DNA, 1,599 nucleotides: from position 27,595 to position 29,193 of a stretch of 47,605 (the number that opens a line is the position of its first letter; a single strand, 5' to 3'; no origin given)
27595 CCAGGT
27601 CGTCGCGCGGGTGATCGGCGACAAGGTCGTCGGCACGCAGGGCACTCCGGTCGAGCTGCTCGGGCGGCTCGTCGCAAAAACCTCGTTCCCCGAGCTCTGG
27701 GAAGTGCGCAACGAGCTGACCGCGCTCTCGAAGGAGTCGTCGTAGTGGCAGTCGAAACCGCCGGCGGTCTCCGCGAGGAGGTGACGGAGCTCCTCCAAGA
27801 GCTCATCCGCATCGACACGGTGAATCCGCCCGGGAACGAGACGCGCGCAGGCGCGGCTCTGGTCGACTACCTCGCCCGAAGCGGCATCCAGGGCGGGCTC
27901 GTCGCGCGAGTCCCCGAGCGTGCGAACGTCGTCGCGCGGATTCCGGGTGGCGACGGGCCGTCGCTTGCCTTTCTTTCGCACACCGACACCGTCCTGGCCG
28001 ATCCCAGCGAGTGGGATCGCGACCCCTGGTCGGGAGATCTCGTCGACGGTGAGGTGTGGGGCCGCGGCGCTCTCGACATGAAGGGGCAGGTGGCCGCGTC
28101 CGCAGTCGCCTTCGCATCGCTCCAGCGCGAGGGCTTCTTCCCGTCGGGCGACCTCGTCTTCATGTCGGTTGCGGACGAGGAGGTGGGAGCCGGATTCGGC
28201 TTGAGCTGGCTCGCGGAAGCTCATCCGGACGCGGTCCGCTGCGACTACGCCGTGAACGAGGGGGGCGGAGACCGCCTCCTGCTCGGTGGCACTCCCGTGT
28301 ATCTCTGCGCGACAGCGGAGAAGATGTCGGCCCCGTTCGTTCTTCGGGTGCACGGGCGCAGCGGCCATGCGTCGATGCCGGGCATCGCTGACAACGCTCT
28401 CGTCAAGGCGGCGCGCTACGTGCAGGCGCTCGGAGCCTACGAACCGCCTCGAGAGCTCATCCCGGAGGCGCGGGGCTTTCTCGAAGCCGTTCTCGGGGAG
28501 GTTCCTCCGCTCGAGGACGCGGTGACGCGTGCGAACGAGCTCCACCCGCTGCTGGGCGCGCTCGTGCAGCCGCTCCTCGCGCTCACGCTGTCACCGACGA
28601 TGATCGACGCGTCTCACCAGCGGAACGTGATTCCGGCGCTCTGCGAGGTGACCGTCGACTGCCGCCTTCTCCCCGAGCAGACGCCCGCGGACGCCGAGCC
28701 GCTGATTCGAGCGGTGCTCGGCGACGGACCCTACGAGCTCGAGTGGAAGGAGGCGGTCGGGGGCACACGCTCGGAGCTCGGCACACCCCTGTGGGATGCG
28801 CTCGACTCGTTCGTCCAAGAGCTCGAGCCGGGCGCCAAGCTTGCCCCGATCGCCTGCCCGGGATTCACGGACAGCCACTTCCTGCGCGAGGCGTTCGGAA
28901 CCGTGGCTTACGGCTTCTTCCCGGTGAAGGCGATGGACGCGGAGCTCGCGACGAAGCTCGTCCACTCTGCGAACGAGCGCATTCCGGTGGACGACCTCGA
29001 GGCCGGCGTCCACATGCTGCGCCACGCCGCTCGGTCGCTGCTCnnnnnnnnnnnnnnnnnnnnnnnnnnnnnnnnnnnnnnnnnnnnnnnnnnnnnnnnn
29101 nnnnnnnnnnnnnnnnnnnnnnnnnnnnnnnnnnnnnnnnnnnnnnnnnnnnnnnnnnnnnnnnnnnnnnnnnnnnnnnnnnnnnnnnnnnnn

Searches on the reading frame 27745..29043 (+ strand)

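Call 57: search_protein_families(library=pfam, proteins=[window:27745-29043:+])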
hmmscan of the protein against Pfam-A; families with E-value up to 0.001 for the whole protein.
window:27745-29043:+ (433 aa): 2 families
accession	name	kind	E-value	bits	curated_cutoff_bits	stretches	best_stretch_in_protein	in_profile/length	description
PF01546.33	Peptidase_M20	-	1e-27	97.8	24.6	1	75-430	1-205/206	Peptidase family M20/M25/M40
PF07687.19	M20_dimer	-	2.8e-19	69.5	21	1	191-327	2-101/107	Peptidase dimerisation domain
